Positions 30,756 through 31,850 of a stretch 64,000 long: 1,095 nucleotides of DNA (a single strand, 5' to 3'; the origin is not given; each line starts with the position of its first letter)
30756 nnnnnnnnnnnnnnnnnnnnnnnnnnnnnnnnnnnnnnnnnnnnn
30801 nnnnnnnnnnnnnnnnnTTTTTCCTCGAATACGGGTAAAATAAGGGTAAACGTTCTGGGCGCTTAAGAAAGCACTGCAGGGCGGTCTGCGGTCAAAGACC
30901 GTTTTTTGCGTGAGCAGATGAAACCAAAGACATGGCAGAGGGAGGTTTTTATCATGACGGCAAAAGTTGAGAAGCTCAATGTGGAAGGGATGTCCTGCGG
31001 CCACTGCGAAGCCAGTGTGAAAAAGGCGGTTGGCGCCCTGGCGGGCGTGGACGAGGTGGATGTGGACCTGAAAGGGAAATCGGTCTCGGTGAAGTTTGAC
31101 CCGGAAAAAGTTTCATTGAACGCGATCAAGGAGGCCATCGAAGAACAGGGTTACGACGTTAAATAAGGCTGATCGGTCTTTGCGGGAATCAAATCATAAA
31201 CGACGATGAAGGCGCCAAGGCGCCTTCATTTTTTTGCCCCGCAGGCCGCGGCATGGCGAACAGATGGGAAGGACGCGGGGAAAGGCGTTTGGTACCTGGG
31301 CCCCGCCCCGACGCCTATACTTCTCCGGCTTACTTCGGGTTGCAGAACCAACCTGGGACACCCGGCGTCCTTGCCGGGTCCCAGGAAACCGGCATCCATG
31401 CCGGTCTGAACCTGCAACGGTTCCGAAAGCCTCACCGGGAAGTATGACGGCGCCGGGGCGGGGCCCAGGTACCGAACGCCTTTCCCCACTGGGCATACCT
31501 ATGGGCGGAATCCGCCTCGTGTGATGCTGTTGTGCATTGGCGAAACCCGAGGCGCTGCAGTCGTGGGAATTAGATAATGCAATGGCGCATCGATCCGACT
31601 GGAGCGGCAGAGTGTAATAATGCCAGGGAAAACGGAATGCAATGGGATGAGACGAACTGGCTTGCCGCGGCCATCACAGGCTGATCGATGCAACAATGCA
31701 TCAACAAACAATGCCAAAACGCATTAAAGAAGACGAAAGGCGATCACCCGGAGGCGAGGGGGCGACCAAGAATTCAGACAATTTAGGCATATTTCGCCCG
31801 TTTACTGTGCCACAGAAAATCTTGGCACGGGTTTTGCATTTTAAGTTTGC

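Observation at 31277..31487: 211-nt near-perfect branched hairpin in an ORF-free gap, unexplained by any feature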

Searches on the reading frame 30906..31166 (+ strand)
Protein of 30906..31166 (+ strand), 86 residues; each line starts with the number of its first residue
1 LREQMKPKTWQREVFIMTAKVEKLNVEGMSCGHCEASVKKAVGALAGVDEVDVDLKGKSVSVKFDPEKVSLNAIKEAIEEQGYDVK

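Call 9: search_protein_families(library=pfam, proteins=[window:30906-31166:+])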
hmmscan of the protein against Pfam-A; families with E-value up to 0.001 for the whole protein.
window:30906-31166:+ (86 aa): 1 family
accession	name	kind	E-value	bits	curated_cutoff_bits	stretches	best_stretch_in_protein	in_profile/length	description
PF00403.32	HMA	-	1.1e-20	74.2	24.8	1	24-84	2-62/62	Heavy-metal-associated domain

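Call 19: find_encoding_contigs(protein=window:30954-31166:+, flank=10000, max_places=10)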
Protein window:30954-31166:+ (70 aa): 2 contigs read that carry it; 1 place shown.
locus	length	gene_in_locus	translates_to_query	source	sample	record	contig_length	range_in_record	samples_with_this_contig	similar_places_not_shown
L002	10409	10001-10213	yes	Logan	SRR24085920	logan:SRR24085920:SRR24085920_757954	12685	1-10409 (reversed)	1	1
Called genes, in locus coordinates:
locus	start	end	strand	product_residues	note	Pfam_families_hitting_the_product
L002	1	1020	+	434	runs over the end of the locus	PF01943:Polysacc_synt, PF13440:Polysacc_synt_3 (weak)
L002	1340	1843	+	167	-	PF05103:DivIVA (weak)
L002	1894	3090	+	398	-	PF01242:PTPS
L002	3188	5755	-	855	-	PF10131:PTPS_related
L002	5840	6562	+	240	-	-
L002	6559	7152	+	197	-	-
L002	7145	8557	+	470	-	PF13506:Glyco_transf_21, PF13641:Glyco_tranf_2_3, PF00535:Glycos_transf_2, PF01644:Chitin_synth_1 (weak), PF13632:Glyco_trans_2_3 (weak)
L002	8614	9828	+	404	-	PF12917:YfbR-like, PF13023:HD_3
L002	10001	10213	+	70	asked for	PF00403:HMA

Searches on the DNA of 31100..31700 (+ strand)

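Call 6: search_rna_families(source=window, start=31100, end=31700, threshold=evalue, max_evalue=10)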
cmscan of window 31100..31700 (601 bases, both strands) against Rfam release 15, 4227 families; matches with E-value up to 10: 9.
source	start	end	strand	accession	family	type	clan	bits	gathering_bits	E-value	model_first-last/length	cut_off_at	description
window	31277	31487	+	RF04159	MIR1437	Gene; miRNA;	-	50.2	168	1.5e-07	1-192/192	no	MIR1437 microRNA precursor family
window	31293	31471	-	RF00883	MIR820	Gene; miRNA;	-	33.5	196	0.00092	1-191/191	no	MIR820 microRNA precursor family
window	31349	31404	+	RF01679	P36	Gene; sRNA;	-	24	36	0.017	1-61/61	no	Pseudomonas sRNA P36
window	31352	31407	-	RF01731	TwoAYGGAY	Cis-reg;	CL00106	21.6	43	0.97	49-108/168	no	TwoAYGGAY RNA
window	31338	31384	-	RF03058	sul1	Cis-reg; riboswitch;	-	15.6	36.2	2.8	1-56/56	no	sul1 RNA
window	31203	31231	+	RF02054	STnc420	Gene; sRNA;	-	15.3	70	6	23-54/58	no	Salmonella enterica sRNA STnc420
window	31331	31413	+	RF00106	RNAI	Gene; antisense;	-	14.8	47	4.2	1-102/102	no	RNAI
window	31100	31120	-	RF01985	ZEB2_AS1_2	Gene; lncRNA;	-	13.2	70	1.9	1-21/61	3'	ZEB2 antisense RNA 1 conserved region 2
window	31517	31582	-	RF00419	SNORA52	Gene; snRNA; snoRNA; HACA-box;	CL00038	12.4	71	6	1-134/134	no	Small nucleolar RNA SNORA52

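Call 34: search_dna_similar(query=window:31260-31500:+, collection=plasmids, mode=distant, max_evalue=1)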
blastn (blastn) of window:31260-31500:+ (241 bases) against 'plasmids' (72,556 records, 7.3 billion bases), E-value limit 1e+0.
No match.

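Call 35: search_dna_similar(query=window:31260-31500:+, collection=phages, mode=distant, max_evalue=1)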
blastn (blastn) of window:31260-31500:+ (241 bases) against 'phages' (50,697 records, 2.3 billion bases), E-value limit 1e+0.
Records with a match: 1; places in all: 1; records where one place covers at least 80% of the query: 0.
Best place of each record, by identity: 95-99% 1.
By first word of the organism name: Caudoviricetes 1.
By host as written in the record: - 1.
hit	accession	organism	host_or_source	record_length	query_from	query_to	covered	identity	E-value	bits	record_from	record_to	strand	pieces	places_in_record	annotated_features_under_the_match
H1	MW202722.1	Caudoviricetes sp.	Manatee Spring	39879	138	162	10%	96.0%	2e-1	42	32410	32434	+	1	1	head to tail connecting protein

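Call 37: search_rna_families(source=window, start=31320, end=31440, threshold=evalue, max_evalue=10, show_alignments=4)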
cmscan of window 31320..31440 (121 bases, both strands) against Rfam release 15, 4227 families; matches with E-value up to 10: 10.
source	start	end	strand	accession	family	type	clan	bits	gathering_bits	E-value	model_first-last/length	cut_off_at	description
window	31349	31404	+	RF01679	P36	Gene; sRNA;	-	24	36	0.0034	1-61/61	no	Pseudomonas sRNA P36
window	31320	31424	-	RF00166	PrrB_RsmZ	Gene; sRNA;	CL00106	16.3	44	0.039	1-106/133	3'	PrrB/RsmZ RNA family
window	31356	31397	-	RF03930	mir-1909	Gene; miRNA;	-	15.7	80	0.65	13-62/72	no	mir-1909 microRNA precursor family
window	31338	31384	-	RF03058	sul1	Cis-reg; riboswitch;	-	15.6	36.2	0.56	1-56/56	no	sul1 RNA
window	31344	31395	-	RF03797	mir-9235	Gene; miRNA;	-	13.7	95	2.8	1-70/70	no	mir-9235 microRNA precursor family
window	31360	31379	+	RF01322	CRISPR-DR9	Gene; CRISPR;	-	13.1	45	2.1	6-25/37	no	CRISPR RNA direct repeat element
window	31350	31416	-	RF02564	naRNA4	Gene; sRNA;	-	12.8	59.5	2.9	1-77/77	no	Nucleoid-associated noncoding RNA 4 (CssrE)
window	31339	31405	-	RF00989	mir-492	Gene; miRNA;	-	10.9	76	6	1-75/75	no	mir-492 microRNA precursor family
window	31353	31440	-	RF01670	P17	Gene; sRNA;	-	10.1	45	0.88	145-229/282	5'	Pseudomonas sRNA P17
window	31341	31372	-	RF02133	HOXB13-AS1_2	Gene; lncRNA;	-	8.2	40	7.7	1-81/81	no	HOXB13 antisense RNA 1 conserved region 2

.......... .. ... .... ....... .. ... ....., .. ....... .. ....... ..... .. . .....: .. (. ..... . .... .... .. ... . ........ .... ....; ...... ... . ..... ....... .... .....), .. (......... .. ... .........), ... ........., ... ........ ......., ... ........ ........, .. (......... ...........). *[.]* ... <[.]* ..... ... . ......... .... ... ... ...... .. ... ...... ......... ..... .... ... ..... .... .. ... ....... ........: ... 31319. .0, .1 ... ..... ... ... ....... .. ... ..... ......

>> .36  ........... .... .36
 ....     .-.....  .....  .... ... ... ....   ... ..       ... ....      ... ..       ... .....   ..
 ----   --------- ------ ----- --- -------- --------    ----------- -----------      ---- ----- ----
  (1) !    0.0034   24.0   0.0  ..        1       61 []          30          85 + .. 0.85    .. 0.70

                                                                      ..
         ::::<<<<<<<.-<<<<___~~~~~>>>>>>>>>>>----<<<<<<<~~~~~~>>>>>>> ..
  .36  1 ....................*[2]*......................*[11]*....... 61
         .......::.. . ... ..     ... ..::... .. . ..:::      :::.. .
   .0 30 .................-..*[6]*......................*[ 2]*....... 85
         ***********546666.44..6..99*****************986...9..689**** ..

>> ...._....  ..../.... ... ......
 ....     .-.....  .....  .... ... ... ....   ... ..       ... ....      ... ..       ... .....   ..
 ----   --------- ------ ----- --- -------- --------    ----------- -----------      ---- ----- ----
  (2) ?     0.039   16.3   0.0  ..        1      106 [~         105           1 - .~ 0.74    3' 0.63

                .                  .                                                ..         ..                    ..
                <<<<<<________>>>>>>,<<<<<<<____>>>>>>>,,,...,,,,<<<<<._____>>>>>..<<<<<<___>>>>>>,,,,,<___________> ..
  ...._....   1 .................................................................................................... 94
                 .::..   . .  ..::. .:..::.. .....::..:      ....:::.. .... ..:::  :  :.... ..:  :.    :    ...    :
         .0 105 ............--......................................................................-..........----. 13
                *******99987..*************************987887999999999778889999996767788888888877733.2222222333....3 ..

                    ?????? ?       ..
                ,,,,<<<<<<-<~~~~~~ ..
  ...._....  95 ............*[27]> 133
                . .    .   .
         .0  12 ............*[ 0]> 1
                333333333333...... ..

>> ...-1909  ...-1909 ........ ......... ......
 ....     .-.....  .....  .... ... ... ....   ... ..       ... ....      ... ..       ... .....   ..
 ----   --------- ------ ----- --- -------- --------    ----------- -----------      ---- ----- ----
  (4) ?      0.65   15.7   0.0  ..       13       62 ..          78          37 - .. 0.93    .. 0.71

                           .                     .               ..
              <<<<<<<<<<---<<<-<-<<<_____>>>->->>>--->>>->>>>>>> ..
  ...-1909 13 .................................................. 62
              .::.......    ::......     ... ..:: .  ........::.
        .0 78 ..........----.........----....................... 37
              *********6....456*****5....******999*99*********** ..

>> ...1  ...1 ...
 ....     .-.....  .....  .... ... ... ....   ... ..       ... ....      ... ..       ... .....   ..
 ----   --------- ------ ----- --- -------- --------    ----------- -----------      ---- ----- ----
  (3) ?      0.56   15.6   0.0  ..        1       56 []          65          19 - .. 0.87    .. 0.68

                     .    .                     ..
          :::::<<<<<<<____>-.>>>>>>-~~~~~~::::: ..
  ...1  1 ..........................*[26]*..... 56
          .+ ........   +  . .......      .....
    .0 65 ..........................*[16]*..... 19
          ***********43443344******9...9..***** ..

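Call 53: search_rna_families(source=window, start=31100, end=31700, threshold=evalue, max_evalue=3, show_alignments=4)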
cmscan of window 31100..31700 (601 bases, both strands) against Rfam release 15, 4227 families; matches with E-value up to 3: 6.
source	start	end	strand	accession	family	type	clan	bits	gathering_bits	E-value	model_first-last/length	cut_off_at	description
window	31277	31487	+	RF04159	MIR1437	Gene; miRNA;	-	50.2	168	1.5e-07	1-192/192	no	MIR1437 microRNA precursor family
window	31293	31471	-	RF00883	MIR820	Gene; miRNA;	-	33.5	196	0.00092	1-191/191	no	MIR820 microRNA precursor family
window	31349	31404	+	RF01679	P36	Gene; sRNA;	-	24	36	0.017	1-61/61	no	Pseudomonas sRNA P36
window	31352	31407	-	RF01731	TwoAYGGAY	Cis-reg;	CL00106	21.6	43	0.97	49-108/168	no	TwoAYGGAY RNA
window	31338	31384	-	RF03058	sul1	Cis-reg; riboswitch;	-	15.6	36.2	2.8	1-56/56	no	sul1 RNA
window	31100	31120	-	RF01985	ZEB2_AS1_2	Gene; lncRNA;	-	13.2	70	1.9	1-21/61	3'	ZEB2 antisense RNA 1 conserved region 2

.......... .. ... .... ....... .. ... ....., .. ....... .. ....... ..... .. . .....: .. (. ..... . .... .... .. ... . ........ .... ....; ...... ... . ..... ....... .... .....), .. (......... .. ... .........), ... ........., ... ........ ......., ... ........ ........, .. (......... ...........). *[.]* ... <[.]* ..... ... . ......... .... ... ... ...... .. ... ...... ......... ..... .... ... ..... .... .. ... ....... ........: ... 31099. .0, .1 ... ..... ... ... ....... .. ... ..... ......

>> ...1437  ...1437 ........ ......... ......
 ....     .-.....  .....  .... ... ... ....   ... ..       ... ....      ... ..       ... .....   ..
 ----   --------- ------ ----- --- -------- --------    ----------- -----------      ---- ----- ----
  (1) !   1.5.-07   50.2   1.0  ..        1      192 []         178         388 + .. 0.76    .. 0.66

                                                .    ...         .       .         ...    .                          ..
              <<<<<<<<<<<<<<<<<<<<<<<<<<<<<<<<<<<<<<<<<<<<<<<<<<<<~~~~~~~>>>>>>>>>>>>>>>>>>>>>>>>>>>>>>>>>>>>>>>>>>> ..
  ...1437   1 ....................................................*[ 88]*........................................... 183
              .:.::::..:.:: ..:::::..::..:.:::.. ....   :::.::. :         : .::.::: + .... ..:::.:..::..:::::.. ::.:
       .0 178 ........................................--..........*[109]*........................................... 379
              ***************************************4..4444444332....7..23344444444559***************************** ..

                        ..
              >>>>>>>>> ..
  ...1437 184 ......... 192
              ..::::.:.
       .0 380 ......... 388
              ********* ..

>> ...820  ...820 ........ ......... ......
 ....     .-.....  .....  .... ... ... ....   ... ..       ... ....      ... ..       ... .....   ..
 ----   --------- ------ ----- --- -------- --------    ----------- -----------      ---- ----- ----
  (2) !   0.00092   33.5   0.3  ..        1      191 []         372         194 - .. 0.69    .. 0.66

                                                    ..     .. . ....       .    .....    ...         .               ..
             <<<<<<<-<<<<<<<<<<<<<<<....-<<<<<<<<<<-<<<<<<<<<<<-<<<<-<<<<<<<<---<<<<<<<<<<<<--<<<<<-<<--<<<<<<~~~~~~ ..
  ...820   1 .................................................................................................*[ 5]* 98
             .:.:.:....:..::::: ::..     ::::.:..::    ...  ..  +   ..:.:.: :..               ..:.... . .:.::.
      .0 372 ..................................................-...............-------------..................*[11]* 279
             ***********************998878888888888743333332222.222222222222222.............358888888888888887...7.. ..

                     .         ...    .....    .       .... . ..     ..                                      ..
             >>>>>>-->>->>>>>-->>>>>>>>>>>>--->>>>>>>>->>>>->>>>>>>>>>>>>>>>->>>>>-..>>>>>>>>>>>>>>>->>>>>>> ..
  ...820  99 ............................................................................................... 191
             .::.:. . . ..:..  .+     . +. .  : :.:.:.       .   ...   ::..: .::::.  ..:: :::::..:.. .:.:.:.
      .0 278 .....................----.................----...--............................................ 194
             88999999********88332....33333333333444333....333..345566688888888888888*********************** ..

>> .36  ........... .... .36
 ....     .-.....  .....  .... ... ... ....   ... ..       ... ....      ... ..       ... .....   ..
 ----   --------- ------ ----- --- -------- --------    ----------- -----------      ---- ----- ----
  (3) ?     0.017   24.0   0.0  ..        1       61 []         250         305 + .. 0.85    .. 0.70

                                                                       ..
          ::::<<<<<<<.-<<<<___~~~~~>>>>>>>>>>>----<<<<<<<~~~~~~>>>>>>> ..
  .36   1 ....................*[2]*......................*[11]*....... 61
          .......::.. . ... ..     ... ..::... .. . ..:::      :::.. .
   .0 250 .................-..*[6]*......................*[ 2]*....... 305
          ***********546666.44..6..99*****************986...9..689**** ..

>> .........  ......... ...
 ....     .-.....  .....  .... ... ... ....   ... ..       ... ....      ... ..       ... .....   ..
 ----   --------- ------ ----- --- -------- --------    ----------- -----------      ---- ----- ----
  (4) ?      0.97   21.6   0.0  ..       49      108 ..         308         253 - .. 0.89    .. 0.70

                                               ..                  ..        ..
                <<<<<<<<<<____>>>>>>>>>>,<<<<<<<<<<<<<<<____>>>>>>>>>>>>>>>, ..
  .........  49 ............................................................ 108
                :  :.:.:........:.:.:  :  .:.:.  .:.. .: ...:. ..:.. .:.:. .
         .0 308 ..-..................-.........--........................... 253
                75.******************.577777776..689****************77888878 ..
